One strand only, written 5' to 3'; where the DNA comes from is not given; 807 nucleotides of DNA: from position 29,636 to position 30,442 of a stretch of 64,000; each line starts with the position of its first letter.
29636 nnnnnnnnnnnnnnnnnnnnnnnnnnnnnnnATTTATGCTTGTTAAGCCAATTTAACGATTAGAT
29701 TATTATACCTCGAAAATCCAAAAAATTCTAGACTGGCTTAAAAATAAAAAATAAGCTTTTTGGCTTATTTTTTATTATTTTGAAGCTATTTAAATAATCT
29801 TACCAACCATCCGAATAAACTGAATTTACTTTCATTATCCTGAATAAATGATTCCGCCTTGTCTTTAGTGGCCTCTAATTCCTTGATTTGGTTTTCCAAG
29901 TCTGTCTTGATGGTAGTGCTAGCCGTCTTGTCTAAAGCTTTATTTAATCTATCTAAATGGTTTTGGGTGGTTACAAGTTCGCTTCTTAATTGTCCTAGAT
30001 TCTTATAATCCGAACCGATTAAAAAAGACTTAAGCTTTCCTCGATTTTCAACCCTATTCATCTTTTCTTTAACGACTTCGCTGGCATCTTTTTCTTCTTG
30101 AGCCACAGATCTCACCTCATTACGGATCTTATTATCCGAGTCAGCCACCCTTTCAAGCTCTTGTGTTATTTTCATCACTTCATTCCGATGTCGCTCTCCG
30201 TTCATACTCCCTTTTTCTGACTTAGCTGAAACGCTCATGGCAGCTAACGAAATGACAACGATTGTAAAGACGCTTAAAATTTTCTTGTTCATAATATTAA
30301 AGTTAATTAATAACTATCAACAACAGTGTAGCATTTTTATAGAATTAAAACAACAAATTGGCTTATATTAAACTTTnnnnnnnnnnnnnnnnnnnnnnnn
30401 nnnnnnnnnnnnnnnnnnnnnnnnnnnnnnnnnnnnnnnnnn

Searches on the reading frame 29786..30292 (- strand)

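Call 15: search_protein_families(library=pfam, proteins=[window:29786-30292:-], max_evalue=0.01)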
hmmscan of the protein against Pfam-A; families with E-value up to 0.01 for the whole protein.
window:29786-30292:- (168 aa): 0 families

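Call 80: search_protein_families(library=pfam, proteins=[window:29786-30292:-], max_evalue=1)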
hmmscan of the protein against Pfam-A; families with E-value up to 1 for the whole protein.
window:29786-30292:- (168 aa): 15 families
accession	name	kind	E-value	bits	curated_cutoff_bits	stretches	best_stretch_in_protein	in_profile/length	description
PF16515.11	HIP1_clath_bdg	-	0.015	16.1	28.8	1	61-144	15-97/99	Clathrin-binding domain of Huntingtin-interacting protein 1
PF20663.3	COG4_N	-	0.017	15.6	27.3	1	97-149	2-52/107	Conserved oligomeric Golgi complex subunit 4, N-terminal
PF18053.6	GyrB_insert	-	0.051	13.9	26.1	1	31-106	59-134/167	DNA gyrase B subunit insert domain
PF19745.5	FUT8_N_cat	-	0.054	12.7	27.6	1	4-146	10-145/499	Alpha-(1,6)-fucosyltransferase N- and catalytic domains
PF06657.18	Cep57_MT_bd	-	0.065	14.1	31.3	1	99-144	24-69/77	Centrosome microtubule-binding domain of Cep57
PF10473.14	CENP-F_leu_zip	-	0.071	13.6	34.5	0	97-154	66-114/140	Leucine-rich repeats of kinetochore protein Cenp-F/LEK1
PF12259.13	Baculo_F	-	0.078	12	24.1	1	44-145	166-270/609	Baculovirus F protein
PF14362.11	DUF4407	-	0.082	12.6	31.3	1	41-153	131-235/297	Domain of unknown function (DUF4407)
PF11985.13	Phage_Mu_Gp27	-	0.17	12.7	28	1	15-75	91-153/173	Bacteriophage Mu, Gp27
PF09837.15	DUF2064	-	0.22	11.8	25.8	1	48-100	23-74/120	Uncharacterized protein conserved in bacteria (DUF2064)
PF16740.10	SKA2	-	0.26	11.5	30.1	1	35-81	36-82/110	Spindle and kinetochore-associated protein 2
PF16326.10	ABC_tran_CTD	-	0.37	11.5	32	0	131-155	12-38/69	ABC transporter C-terminal domain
PF19233.4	DUF5886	-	0.38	11.5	36.5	1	35-86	62-113/135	Family of unknown function (DUF5886)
PF20302.4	HisK-N-like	-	0.44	11.2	27.8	0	96-150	29-83/132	HisK-N-like globin domain of the ASK signalosome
PF07200.18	Mod_r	-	0.83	10.1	30.1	0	43-157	5-125/146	Modifier of rudimentary (Mod(r)) protein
